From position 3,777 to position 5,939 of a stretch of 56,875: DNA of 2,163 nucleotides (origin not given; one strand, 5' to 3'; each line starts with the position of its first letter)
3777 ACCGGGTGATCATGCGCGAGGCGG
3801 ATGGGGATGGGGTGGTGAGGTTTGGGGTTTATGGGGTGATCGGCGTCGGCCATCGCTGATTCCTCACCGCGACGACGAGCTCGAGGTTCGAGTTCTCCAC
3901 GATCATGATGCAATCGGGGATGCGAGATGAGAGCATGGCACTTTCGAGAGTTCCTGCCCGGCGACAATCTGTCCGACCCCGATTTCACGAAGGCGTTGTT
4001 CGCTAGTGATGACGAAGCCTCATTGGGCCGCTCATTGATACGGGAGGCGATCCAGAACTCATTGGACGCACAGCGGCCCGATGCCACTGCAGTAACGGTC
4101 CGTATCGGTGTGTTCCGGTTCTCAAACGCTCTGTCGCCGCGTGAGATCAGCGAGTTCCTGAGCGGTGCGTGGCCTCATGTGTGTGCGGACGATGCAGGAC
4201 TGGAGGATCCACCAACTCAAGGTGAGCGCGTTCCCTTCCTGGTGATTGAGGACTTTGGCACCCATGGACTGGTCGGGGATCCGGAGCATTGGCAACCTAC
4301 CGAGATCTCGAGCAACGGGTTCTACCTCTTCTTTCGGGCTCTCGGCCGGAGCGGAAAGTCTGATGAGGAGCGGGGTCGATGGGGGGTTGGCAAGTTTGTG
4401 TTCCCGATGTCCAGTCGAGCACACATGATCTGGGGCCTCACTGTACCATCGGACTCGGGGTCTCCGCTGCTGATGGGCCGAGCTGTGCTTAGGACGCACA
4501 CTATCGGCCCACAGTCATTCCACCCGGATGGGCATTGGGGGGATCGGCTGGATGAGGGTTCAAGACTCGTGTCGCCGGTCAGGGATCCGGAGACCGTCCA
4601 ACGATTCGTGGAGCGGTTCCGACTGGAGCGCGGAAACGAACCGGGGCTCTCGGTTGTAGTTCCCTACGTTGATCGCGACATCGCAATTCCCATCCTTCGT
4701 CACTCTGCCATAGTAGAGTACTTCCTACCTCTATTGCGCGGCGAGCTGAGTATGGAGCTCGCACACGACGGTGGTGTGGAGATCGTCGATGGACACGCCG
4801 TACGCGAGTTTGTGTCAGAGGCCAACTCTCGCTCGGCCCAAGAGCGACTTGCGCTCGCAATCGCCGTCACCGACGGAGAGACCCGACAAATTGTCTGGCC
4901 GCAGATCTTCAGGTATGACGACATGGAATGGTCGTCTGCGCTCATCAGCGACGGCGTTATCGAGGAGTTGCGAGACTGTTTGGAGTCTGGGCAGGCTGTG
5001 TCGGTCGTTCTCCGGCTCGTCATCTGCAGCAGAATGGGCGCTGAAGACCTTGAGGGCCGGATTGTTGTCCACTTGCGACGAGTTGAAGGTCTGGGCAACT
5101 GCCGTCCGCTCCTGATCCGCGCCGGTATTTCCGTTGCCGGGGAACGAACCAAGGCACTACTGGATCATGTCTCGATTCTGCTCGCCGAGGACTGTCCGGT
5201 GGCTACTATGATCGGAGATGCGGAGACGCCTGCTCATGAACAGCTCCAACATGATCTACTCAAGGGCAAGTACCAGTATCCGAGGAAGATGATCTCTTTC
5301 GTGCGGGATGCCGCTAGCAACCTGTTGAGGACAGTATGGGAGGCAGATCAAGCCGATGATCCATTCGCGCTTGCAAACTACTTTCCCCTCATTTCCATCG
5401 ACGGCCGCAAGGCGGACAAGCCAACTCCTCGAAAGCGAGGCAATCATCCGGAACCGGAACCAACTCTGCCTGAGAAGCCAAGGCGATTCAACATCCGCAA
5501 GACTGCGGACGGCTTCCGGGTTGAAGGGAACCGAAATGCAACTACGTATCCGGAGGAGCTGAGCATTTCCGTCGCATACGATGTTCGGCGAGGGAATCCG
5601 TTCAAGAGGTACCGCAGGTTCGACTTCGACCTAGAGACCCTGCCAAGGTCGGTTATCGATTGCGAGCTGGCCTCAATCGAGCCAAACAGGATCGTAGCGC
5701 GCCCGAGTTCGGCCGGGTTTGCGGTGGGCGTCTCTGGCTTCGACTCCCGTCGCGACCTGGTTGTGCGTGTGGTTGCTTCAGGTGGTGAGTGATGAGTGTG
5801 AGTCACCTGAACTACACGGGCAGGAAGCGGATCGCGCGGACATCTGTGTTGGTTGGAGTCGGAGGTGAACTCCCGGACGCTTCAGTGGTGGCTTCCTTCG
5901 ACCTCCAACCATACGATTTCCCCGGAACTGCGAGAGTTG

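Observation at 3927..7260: Translationally coupled three-gene operon led by a GHKL (MORC/Hsp90-like) ATPase, directly upstream of an EcoRII-type R-M module: candidate uncharacterised defence system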

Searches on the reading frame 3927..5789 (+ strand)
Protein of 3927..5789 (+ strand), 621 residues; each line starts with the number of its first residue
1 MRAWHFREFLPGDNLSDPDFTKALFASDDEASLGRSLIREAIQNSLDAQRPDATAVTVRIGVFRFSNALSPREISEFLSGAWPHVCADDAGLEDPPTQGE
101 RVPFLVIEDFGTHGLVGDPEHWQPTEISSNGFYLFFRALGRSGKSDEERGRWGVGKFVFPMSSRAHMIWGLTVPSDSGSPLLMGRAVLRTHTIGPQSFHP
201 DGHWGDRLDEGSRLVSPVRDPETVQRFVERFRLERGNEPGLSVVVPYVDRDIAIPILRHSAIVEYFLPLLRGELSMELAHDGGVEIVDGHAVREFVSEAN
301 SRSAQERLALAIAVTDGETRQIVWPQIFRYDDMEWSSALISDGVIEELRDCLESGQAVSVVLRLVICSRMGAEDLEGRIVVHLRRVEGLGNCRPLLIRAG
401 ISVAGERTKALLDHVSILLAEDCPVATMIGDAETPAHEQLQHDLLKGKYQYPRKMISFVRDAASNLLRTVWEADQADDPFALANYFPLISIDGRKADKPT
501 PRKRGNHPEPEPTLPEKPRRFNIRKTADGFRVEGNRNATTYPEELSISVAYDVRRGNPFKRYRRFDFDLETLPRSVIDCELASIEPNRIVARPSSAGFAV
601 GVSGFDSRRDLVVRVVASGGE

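Call 3: search_protein_families(library=pfam, proteins=[window:3927-5789:+], max_evalue=1)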
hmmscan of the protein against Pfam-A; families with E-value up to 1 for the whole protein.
window:3927-5789:+ (621 aa): 0 families

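Call 4: search_protein_families(library=padloc, proteins=[window:3927-5789:+], max_evalue=1)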
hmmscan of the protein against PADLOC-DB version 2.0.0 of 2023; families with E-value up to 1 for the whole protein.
window:3927-5789:+ (621 aa): 1 family
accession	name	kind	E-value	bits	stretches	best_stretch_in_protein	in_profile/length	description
PDLC04582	PDC-M33A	-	9.3e-11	39.1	1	35-160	32-159/627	-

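Call 5: search_protein_families(library=ncbifam, proteins=[window:3927-5789:+], max_evalue=1)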
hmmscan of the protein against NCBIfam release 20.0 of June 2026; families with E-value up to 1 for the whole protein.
window:3927-5789:+ (621 aa): 1 family
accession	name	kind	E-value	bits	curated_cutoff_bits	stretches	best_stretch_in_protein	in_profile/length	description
TIGR01962.1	NuoD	equivalog_domain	0.19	10.5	459.35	1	548-571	220-243/386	NADH dehydrogenase (quinone) subunit D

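Call 6: search_solved_structures(query=window:3927-5789:+, max_evalue=10, show_alignments=2)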
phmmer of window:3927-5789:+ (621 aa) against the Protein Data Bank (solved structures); distinct sequences matched with E-value up to 10: 11.
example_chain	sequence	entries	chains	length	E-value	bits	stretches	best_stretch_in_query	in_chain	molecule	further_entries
7acj_r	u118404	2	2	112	0.42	12.1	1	324-410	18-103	30S ribosomal protein S13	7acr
4v5h_AM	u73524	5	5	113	0.43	12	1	324-410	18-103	30S RIBOSOMAL PROTEIN S13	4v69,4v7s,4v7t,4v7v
4v6y_AM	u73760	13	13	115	0.43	12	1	322-410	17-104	30S ribosomal protein S13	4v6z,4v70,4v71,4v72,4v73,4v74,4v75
23wi_m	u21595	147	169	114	0.44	12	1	324-410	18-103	Small ribosomal subunit protein uS13 | 30S RIBOSOMAL PROTEIN S13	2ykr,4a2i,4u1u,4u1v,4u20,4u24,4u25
4v4v_AM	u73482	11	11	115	0.46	11.9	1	325-410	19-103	30S ribosomal subunit protein S13 | 30S ribosomal protein S13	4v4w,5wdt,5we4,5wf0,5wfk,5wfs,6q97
11bq_M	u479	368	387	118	0.47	11.9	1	322-410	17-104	Small ribosomal subunit protein uS13 | 30S ribosomal protein S13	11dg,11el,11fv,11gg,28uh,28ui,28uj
6hrm_r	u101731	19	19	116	0.47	11.9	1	325-410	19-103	30S ribosomal protein S13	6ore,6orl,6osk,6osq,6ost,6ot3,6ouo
7qg8_F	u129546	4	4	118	0.48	11.9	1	325-410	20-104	30S ribosomal protein S13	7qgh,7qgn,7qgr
10fz_M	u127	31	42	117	0.48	11.9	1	325-410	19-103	Small ribosomal subunit protein uS13 | 30S ribosomal protein S13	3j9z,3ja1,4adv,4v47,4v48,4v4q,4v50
9nl5_sm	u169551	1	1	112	0.48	11.9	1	328-410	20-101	Small ribosomal subunit protein uS13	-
7jil_r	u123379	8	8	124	0.54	11.7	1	323-410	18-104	30S ribosomal protein S13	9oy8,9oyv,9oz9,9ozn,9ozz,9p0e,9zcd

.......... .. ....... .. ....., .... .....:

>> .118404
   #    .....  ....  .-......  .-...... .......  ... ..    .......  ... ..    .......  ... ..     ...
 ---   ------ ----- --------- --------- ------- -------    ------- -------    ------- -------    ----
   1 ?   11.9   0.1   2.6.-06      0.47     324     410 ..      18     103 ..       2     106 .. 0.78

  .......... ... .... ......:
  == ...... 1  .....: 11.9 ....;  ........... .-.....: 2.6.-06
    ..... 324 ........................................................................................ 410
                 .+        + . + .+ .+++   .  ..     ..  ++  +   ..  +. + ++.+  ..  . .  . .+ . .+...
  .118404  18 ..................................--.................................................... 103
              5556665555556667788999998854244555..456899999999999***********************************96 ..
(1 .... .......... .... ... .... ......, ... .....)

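Call 10: find_homologous_proteins(query=window:3927-5789:+, max_evalue=0.001)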
Query window:3927-5789:+ (621 aa): 257 proteins with E <= 0.001 among 8000 candidates; the best 120 are listed.
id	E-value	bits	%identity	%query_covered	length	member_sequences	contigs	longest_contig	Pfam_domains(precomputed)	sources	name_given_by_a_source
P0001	0.0e+0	1421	100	100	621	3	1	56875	-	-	-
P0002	4.5e-224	764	55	100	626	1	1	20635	-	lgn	-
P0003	1.1e-223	762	56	100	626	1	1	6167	-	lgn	-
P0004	3.7e-222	757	55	100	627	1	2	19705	-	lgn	-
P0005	1.3e-217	742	55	100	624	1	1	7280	-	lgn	-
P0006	1.6e-212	725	53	99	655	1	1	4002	-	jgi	jgi:hypothetical protein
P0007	9.7e-212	723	53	100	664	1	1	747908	-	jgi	jgi:hypothetical protein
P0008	2.8e-211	721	52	99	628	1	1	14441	-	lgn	-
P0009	6.4e-211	720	53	100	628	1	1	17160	-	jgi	jgi:hypothetical protein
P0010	1.2e-210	719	53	100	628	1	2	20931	-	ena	-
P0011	5.9e-209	714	52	100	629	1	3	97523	-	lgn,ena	-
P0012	1.1e-207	709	51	100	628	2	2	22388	-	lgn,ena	-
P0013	5.2e-207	707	52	100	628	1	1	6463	-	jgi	jgi:hypothetical protein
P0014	5.9e-207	707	51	100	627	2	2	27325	-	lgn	-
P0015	1.4e-206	706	52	100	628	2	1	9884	-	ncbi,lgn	-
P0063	8.1e-133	462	39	99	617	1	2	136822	-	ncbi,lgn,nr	ncbi:MAG: hypothetical protein HY084_08355 [Gemmatimonadetes bacterium]|nr:hypothetical protein [Gem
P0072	2.8e-118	414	37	99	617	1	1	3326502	-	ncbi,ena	-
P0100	4.4e-100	354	34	100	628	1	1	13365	-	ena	-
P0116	9.4e-93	330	36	99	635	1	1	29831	-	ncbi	-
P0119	4.4e-92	328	34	99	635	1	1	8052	-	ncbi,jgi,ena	jgi:hypothetical protein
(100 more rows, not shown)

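Call 11: find_encoding_contigs(protein=P0072, flank=10000, max_places=2)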
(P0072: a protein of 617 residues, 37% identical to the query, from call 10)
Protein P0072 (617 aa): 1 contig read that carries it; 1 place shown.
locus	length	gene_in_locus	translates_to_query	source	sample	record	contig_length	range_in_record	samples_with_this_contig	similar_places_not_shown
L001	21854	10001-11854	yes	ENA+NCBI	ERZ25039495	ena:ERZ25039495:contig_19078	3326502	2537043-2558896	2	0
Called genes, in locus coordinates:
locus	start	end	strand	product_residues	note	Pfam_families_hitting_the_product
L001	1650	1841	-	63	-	-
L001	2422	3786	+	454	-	-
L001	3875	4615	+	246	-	PF07638:Sigma70_ECF, PF08281:Sigma70_r4_2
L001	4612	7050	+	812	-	PF01636:APH (faint), PF00069:Pkinase, PF07714:PK_Tyr_Ser-Thr, PF03109:ABC1 (weak), PF13424:TPR_12, PF24885:TPR_NPHP3, PF13374:TPR_10 (weak), PF13424:TPR_12 (weak), +2 more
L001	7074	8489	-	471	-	-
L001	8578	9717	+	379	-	PF22016:DUF6933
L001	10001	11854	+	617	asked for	-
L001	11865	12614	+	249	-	-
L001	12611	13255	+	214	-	-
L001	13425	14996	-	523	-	PF00145:DNA_methylase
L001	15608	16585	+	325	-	PF20434:BD-FAE, PF07859:Abhydrolase_3, PF00326:Peptidase_S9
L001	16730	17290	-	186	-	PF01872:RibD_C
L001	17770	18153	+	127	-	PF00903:Glyoxalase, PF18029:Glyoxalase_6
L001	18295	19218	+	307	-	PF02353:CMAS, PF07021:MetW, PF13489:Methyltransf_23, PF08241:Methyltransf_11, PF08242:Methyltransf_12 (weak), PF13649:Methyltransf_25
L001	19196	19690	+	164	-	PF13302:Acetyltransf_3 (weak), PF00583:Acetyltransf_1, PF13673:Acetyltransf_10, PF13508:Acetyltransf_7, PF08445:FR47 (weak)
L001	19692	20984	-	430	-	PF00691:OmpA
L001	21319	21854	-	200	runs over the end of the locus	PF07589:PEP_exosort_dom (weak)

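Call 12: find_encoding_contigs(protein=P0007, flank=10000, max_places=2)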
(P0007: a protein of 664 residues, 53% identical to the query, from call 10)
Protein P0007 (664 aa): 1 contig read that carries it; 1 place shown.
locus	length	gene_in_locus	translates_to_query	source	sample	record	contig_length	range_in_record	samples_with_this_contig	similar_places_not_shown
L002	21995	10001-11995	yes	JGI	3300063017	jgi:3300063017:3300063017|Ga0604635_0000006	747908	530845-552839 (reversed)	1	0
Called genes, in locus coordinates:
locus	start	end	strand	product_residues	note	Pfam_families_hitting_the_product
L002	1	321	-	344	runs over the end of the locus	PF01636:APH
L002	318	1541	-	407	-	PF02771:Acyl-CoA_dh_N, PF02770:Acyl-CoA_dh_M, PF00441:Acyl-CoA_dh_1, PF08028:Acyl-CoA_dh_2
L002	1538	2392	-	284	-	PF23441:SDR, PF00106:adh_short, PF08659:KR, PF13561:adh_short_C2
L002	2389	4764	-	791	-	PF07676:PD40 (faint), PF26550:Tricorn_2nd (faint), PF00930:DPPIV_N, PF26549:Tricorn_N (weak), PF02129:Peptidase_S15, PF20434:BD-FAE, PF00326:Peptidase_S9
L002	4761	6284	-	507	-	PF07969:Amidohydro_3 (faint), PF01979:Amidohydro_1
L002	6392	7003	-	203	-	PF02661:Fic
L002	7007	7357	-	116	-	PF01381:HTH_3 (weak)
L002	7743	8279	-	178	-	PF04264:YceI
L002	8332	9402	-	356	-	PF00903:Glyoxalase, PF13669:Glyoxalase_4 (faint), PF18029:Glyoxalase_6 (faint), PF22677:Ble-like_N (faint), PF00903:Glyoxalase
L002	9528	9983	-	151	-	PF22381:Staph_reg_Sar_Rot, PF12802:MarR_2, PF01047:MarR, PF13412:HTH_24 (weak), PF13601:HTH_34 (weak)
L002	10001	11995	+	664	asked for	-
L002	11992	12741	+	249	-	-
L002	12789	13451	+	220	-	-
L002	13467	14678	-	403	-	PF09217:EcoRII-N, PF09019:EcoRII-C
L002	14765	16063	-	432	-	PF13560:HTH_31, PF01381:HTH_3, PF00145:DNA_methylase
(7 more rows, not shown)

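Call 13: find_encoding_contigs(protein=P0063, flank=10000, max_places=2)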
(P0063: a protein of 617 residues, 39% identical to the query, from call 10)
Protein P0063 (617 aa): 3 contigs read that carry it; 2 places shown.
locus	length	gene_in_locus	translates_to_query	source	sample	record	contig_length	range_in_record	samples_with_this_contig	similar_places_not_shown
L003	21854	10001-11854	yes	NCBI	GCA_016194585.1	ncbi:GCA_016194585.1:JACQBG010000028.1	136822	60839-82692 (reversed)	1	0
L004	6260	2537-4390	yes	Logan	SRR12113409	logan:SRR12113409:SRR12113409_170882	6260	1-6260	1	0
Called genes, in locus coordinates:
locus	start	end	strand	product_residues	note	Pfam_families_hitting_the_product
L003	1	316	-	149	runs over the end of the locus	PF02502:LacAB_rpiB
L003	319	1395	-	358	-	PF02812:ELFV_dehydrog_N, PF00208:ELFV_dehydrog (weak), PF02826:2-Hacid_dh_C, PF02254:TrkA_N (weak), PF00208:ELFV_dehydrog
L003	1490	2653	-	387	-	PF02771:Acyl-CoA_dh_N, PF02770:Acyl-CoA_dh_M, PF00441:Acyl-CoA_dh_1, PF08028:Acyl-CoA_dh_2, PF22924:ACOX_C_alpha1 (weak)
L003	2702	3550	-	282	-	PF02737:3HCDH_N, PF00725:3HCDH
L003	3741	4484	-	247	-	-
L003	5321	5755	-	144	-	PF13020:NOV_C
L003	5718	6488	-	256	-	-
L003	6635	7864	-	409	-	PF09217:EcoRII-N, PF09019:EcoRII-C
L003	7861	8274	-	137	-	PF03852:Vsr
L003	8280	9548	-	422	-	PF13560:HTH_31 (weak), PF01381:HTH_3, PF00145:DNA_methylase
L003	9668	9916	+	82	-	-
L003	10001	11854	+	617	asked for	-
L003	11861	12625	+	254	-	-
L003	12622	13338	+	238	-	-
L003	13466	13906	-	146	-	-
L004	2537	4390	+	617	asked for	-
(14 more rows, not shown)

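Call 16: find_related_loci(query=A1, collection=genome_contigs, flank=10000)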
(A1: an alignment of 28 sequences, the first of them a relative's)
Query A1 (621 aa) in genome_contigs; peptide patterns used: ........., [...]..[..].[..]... (x = any residue, [..] = any of these).
502 stretches matched a pattern; 441 encode a relative of the query (tblastn E <= 1e-3); the best 80 are kept; 80 distinct loci.
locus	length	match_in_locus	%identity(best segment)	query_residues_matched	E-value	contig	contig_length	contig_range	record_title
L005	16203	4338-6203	51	4-621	0e+0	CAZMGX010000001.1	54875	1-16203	MAG TPA_asm: uncultured Gemmatimonas sp. isolate SRP302895_co1_448 genome assembly, contig: NODE_1032_length_54875_cov_5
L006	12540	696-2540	44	3-614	4e-158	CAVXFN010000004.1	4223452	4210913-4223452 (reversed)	MAG: uncultured Gemmatimonadaceae bacterium isolate MFD02416.bin.1.95 genome assembly, contig: contig_3146, whole genome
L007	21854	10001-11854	44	1-614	2e-155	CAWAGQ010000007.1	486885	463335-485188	MAG: uncultured Gemmatimonadaceae bacterium isolate MFD04944.bin.2.100 genome assembly, contig: contig_42732, whole geno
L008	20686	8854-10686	41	4-616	3e-146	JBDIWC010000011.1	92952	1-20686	MAG: Gemmatimonadales bacterium isolate Bin_42 NODE_160_length_92952_cov_12.966798, whole genome shotgun sequence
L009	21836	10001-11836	37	4-615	9e-118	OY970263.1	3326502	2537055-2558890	MAG: uncultured Gemmatimonadales bacterium isolate MFD02416.bin.2.26 genome assembly, chromosome: 1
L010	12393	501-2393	35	3-620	2e-112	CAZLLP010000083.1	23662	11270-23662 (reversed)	MAG TPA_asm: uncultured Gemmatimonadaceae bacterium isolate SRP302447_co4_277 genome assembly, contig: NODE_5635_length_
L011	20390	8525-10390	36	4-618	1e-111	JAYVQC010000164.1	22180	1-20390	MAG: Akkermansia sp. isolate GL72_UP_concoct_20 GL72_UP_concoct_20_163, whole genome shotgun sequence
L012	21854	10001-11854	37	4-618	7e-111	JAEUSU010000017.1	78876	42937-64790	MAG: Flavobacteriales bacterium isolate new MAG-311 k141_1734364, whole genome shotgun sequence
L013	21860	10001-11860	36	1-616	3e-109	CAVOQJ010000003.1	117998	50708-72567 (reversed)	MAG: Blastocatellia bacterium isolate MFD09848.bin.2.92 genome assembly, contig: contig_11773, whole genome shotgun sequ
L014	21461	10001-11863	36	4-617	8e-109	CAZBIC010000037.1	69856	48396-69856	MAG TPA_asm: uncultured Bifidobacterium sp. isolate SRP302895_co1_406 genome assembly, contig: NODE_696_length_69856_cov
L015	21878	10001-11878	34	1-620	1e-106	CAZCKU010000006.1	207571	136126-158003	MAG TPA_asm: uncultured Thermodesulfovibrio sp. isolate binchicken_co269_38 genome assembly, contig: NODE_53_length_2075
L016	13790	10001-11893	36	1-615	5e-105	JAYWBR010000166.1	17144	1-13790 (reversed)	MAG: Verrucomicrobiota bacterium isolate GL93_UP_metabat_23 GL93_UP_metabat_23_165, whole genome shotgun sequence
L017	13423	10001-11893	35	1-616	4e-105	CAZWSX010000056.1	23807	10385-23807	MAG TPA_asm: uncultured Pirellulaceae bacterium isolate SRP287051_co1_192 genome assembly, contig: NODE_3140_length_2380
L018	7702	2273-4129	35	4-615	5e-104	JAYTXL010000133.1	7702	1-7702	MAG: Verrucomicrobiota bacterium isolate GFS_5964 GFS_5964_132, whole genome shotgun sequence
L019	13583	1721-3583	32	4-621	6e-103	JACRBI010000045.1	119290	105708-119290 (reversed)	MAG: Chloroflexi bacterium isolate NC_groundwater_1616_Pr3_B-0.1um_52_55 SR-2_scaffold_141_3512718, whole genome shotgun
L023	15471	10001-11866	35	4-618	3e-99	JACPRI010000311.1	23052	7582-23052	MAG: Verrucomicrobia bacterium isolate NC_groundwater_675_Ag_B-0.1um_59_41 B_1_S1_Biohub_coassembly_k141_3800800, whole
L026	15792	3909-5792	33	1-615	5e-96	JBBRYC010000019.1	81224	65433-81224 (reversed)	MAG: Chthoniobacterales bacterium isolate La5_metabat2.013 La5_metabat2.013_K_328955_L_81224_cov_18.4308, whole genome s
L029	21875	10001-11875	33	3-620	1e-94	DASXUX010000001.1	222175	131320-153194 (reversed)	MAG TPA_asm: Planctomycetota bacterium isolate SMAG_U4729 k141_243454, whole genome shotgun sequence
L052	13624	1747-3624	32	4-621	2e-91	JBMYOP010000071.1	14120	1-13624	MAG: Coraliomargarita sp. isolate ME_XS_2307_bin_41 ME_XS_2307_bin_41_71, whole genome shotgun sequence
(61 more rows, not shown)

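Call 26: search_protein_families(library=pfam, alignment_id=A1, max_evalue=0.1)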
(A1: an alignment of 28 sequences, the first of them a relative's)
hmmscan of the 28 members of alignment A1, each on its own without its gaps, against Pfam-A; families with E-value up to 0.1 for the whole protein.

A. member 1, P0001 (621 aa): 0 families

B. families by the number of members that match (of 28 scanned): 0 families
